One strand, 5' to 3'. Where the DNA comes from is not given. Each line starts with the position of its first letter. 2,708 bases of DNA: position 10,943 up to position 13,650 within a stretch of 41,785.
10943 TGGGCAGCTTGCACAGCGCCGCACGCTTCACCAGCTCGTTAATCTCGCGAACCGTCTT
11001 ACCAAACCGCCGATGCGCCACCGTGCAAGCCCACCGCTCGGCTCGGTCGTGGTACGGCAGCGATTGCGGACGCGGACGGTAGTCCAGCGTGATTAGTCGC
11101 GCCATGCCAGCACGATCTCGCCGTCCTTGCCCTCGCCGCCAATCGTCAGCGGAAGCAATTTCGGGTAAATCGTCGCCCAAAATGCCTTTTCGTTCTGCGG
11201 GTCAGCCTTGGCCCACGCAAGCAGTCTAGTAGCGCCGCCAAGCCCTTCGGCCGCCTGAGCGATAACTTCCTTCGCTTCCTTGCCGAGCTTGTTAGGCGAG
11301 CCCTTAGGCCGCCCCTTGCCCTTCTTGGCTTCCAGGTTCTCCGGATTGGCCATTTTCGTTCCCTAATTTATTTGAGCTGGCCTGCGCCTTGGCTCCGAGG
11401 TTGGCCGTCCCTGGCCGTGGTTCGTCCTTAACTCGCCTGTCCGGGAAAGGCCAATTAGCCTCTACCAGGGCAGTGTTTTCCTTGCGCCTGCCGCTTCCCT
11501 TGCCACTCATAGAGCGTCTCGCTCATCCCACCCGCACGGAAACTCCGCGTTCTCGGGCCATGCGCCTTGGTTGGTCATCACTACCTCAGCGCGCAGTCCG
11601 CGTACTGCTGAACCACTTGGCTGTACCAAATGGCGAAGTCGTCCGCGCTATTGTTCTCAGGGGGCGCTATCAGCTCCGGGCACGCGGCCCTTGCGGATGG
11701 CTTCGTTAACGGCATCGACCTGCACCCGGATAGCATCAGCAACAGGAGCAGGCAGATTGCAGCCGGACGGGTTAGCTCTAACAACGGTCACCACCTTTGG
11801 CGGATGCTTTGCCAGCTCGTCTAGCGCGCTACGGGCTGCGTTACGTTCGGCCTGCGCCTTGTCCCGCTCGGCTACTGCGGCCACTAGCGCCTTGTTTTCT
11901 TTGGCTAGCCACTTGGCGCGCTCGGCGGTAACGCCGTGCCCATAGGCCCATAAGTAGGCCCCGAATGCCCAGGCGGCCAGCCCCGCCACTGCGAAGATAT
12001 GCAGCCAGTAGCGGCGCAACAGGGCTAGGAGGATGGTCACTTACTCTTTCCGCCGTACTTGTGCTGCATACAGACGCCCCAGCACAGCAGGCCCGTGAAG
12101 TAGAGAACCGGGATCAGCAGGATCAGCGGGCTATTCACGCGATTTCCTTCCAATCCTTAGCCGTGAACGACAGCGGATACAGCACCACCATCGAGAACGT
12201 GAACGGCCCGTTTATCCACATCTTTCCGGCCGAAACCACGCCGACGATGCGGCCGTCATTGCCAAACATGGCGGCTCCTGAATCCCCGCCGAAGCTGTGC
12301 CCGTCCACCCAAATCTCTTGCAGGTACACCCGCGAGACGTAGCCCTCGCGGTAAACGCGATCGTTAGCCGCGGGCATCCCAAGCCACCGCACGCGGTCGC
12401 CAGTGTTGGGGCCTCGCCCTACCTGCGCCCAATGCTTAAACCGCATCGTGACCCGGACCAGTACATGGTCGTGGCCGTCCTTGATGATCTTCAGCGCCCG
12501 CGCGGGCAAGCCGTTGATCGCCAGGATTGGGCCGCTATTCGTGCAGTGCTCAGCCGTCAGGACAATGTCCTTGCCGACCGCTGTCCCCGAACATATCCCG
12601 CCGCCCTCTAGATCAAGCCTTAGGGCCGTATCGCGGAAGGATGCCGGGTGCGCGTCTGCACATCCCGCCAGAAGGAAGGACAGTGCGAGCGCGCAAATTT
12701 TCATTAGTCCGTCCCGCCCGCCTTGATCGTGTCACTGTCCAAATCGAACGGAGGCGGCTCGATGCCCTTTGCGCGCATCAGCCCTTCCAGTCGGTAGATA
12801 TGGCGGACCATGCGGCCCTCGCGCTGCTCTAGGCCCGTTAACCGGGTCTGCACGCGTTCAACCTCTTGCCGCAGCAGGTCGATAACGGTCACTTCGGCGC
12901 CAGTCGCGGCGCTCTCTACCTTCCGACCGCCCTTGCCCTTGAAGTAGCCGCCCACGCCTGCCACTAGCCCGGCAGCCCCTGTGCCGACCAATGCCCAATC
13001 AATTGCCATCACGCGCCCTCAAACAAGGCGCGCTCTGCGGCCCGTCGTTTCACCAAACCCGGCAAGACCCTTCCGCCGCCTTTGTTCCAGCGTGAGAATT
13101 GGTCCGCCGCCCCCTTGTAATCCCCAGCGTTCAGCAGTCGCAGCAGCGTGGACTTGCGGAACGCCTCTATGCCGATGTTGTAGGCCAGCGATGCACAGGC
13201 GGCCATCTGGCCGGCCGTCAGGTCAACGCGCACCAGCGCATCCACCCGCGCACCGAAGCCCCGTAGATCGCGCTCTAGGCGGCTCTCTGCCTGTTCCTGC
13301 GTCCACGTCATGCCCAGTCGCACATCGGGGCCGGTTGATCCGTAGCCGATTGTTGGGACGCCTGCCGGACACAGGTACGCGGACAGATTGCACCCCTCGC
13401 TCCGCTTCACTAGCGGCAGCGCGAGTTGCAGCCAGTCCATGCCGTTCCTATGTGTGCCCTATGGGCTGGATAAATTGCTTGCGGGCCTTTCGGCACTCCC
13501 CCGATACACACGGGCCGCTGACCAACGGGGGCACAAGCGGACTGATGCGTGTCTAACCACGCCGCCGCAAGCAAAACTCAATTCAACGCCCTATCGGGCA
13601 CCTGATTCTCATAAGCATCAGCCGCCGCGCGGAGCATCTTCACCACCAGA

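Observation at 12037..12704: Lipoprotein trypsin-like serine protease and a 33-aa membrane peptide translationally chained inside the lysis cassette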

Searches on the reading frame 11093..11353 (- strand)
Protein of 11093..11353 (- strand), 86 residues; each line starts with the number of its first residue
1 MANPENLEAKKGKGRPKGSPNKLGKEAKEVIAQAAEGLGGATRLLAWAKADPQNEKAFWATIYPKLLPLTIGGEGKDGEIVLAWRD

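Call 41: search_protein_families(library=ncbifam, proteins=[window:11093-11353:-], max_evalue=0.1)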
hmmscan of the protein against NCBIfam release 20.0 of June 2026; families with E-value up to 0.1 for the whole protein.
window:11093-11353:- (86 aa): 0 families

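Call 67: search_protein_families(library=phrogs, proteins=[window:11093-11353:-], max_evalue=0.001)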
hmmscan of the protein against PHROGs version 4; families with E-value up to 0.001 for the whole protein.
window:11093-11353:- (86 aa): 1 family
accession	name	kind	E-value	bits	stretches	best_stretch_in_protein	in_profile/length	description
phrog_11043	-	unknown function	4.9e-08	33.8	1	6-80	11-87/105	-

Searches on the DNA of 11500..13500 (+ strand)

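Call 5: search_dna_similar(query=window:11500-13500:+, collection=phages, mode=distant)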
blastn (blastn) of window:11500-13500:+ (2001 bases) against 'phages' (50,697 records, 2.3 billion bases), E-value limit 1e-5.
Records with a match: 9; places in all: 9; records where one place covers at least 80% of the query: 0.
Best place of each record, by identity: 80-90% 2; 60-80% 7.
By first word of the organism name: Pseudomonas 6; Variovorax 1; Klebsiella 1; Escherichia 1.
By host as written in the record: Pseudomonas aeruginosa 3; Pseudomonas aeruginosa YMC11/02/R656 2; Pseudomonas aeruginosa WH-SGI-V-07651 1; Variovorax sp. SCN45 1; Klebsiella sp. M5a1 1; Escherichia coli BL21(DE3) 1.
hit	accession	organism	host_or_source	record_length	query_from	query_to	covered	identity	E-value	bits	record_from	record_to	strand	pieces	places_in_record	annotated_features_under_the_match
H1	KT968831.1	Pseudomonas phage YMC11/02/R656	Pseudomonas aeruginosa YMC11/02/R656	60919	1523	1654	7%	72.7%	3e-11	77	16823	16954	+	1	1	putative endolysin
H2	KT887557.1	Pseudomonas phage phi1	Pseudomonas aeruginosa WH-SGI-V-07651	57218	1523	1654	7%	72.7%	3e-11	77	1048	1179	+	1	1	lysozyme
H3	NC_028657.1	Pseudomonas phage YMC11/02/R656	Pseudomonas aeruginosa YMC11/02/R656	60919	1523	1654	7%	72.7%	3e-11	77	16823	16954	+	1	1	endolysin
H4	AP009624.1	Pseudomonas phage PAJU2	Pseudomonas aeruginosa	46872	1523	1654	7%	71.2%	2e-8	68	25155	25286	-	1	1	putative endolysin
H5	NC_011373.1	Pseudomonas phage PAJU2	Pseudomonas aeruginosa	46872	1523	1654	7%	71.2%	2e-8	68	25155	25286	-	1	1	endolysin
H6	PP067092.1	Pseudomonas phage PAShipCat1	Pseudomonas aeruginosa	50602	1523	1654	7%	70.5%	6e-7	64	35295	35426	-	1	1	endolysin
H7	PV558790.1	Variovorax phage V45v66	Variovorax sp. SCN45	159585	1559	1662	5%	74.0%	5e-8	67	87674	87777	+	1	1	record has no annotation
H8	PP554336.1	Klebsiella phage vB_KM5a1-KLB22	Klebsiella sp. M5a1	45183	1597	1653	3%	84.2%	6e-7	64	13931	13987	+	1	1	endolysin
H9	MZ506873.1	Escherichia phage KW1E_UTAR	Escherichia coli BL21(DE3)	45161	1597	1653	3%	82.5%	8e-6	59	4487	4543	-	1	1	endolysin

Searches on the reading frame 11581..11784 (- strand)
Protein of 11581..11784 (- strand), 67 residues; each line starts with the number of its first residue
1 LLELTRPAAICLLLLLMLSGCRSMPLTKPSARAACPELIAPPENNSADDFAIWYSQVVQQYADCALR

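Call 3: search_protein_families(library=pfam, proteins=[window:11581-11784:-], max_evalue=1)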
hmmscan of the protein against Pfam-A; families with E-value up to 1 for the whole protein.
window:11581-11784:- (67 aa): 0 families

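Call 4: search_protein_families(library=phrogs, proteins=[window:11581-11784:-], max_evalue=0.1)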
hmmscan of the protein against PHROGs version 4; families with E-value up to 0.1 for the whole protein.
window:11581-11784:- (67 aa): 4 families
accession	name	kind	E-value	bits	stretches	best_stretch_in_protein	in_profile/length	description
phrog_2425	-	unknown function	6.2e-06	26.9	1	10-67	6-70/86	-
phrog_456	-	lysis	5.1e-05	23.9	1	8-66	13-78/102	Rz-like spanin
phrog_3198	-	lysis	0.0091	16.5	1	9-42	7-38/68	Rz-like spanin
phrog_1119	-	moron, auxiliary metabolic gene and host takeover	0.086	14.3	0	10-29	6-24/78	Cor superinfection exclusion protein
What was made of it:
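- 11581..11784 (-): o-spanin (Rz1-like), 67 aa. It overlaps the 3' part of Rz in another frame and extends 76 nt past its stop. Lipobox L-S-G-C. phrog_456 at 5e-5 (call 4).
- Checked: Rz (12040..11657) matches PHROG 'Rz-like spanin' families (call 4).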

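Call 41: search_protein_families(library=ncbifam, proteins=[window:11581-11784:-], max_evalue=0.1)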
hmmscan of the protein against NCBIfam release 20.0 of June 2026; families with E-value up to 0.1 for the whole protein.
window:11581-11784:- (67 aa): 1 family
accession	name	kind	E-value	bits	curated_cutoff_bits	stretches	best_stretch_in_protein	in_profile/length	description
NF038368.1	P2_Rz1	equivalog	0.054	13.7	27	0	10-66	7-69/85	Rz1-like lysis system protein LysC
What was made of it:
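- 11581..11784 (-): Weak NCBIfam P2_Rz1/LysC, E 0.054, below cut-off (call 41).
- Checked: An embedded lipobox ORF (11784..11581, LSGC) matches PHROG 'Rz-like spanin' phrog_456 (5e-5) and a family of unknown function (phrog_2425, 6e-6), and only weakly NCBIfam P2_Rz1/LysC (E 0.054, below cut-off) (calls 4, 41).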

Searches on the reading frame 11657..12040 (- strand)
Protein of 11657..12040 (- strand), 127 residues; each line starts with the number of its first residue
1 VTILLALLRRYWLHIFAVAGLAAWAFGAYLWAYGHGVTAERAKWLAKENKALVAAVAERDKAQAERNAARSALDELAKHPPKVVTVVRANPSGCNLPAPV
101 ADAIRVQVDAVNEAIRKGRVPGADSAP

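Call 3: search_protein_families(library=pfam, proteins=[window:11657-12040:-], max_evalue=1)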
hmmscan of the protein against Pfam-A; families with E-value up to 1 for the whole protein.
window:11657-12040:- (127 aa): 4 families
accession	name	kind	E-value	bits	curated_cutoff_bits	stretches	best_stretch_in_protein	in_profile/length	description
PF25804.1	SYNE3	-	0.013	16.5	30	1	43-81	8-46/83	Nesprin-3 domain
PF07729.17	FCD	-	0.022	15.6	24.3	1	28-67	88-118/125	FCD domain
PF13567.11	DUF4131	-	0.027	14.6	31.6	1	3-65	17-82/165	Domain of unknown function (DUF4131)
PF20935.2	DUF6847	-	0.18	12.2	27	1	46-79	61-94/141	Family of unknown function (DUF6847)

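Call 4: search_protein_families(library=phrogs, proteins=[window:11657-12040:-], max_evalue=0.1)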
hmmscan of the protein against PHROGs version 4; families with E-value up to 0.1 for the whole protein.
window:11657-12040:- (127 aa): 7 families
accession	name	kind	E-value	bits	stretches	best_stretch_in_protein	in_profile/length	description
phrog_2466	-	lysis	6.2e-05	23.8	1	15-78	9-75/172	Rz-like spanin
phrog_8821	-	lysis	0.00019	22.6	1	11-72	5-66/130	Rz-like spanin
phrog_1403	-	lysis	0.0013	19.7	1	5-77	4-78/212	Rz-like spanin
phrog_312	-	lysis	0.003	18.6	1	5-89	2-86/173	Rz-like spanin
phrog_1327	-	lysis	0.0032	18.3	1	23-72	12-66/158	Rz-like spanin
phrog_37797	-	unknown function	0.045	13.8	1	36-78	284-329/398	-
phrog_2536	-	lysis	0.065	14.3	1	15-72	8-65/129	Rz-like spanin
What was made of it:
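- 11657..12040 (-): i-spanin (Rz-like), 127 aa, with an N-terminal TMD and a coiled coil. PHROG Rz-like spanin families at 6e-5 and weaker (call 4).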

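Call 41: search_protein_families(library=ncbifam, proteins=[window:11657-12040:-], max_evalue=0.1)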
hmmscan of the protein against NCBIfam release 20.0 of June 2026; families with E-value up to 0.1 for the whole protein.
window:11657-12040:- (127 aa): 1 family
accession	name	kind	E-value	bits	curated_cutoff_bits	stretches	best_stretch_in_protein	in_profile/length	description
TIGR02332.1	HpaX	equivalog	0.0023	17.1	615.4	1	10-69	165-226/412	4-hydroxyphenylacetate permease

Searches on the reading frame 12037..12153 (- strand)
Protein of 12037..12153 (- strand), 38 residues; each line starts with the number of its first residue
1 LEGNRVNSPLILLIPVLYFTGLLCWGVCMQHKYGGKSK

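Call 3: search_protein_families(library=pfam, proteins=[window:12037-12153:-], max_evalue=1)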
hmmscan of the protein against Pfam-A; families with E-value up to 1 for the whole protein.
window:12037-12153:- (38 aa): 0 families

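Call 4: search_protein_families(library=phrogs, proteins=[window:12037-12153:-], max_evalue=0.1)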
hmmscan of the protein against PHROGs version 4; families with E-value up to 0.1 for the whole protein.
window:12037-12153:- (38 aa): 0 families

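Call 41: search_protein_families(library=ncbifam, proteins=[window:12037-12153:-], max_evalue=0.1)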
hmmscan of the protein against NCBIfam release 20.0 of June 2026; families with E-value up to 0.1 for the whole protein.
window:12037-12153:- (38 aa): 0 families

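Call 42: search_protein_families(library=padloc, proteins=[window:12037-12153:-], max_evalue=0.1)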
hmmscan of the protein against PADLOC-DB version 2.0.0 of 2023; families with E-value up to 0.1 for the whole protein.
window:12037-12153:- (38 aa): 0 families
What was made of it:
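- Closest known: Phage exclusion lipoproteins Llp. Different: No sequence similarity (calls 4, 42).
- No PADLOC family (call 42).
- Tried and rejected: NCBIfam and PADLOC: no family for the protease, the 33-aa ORF or the 101-aa protein (calls 41, 42).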
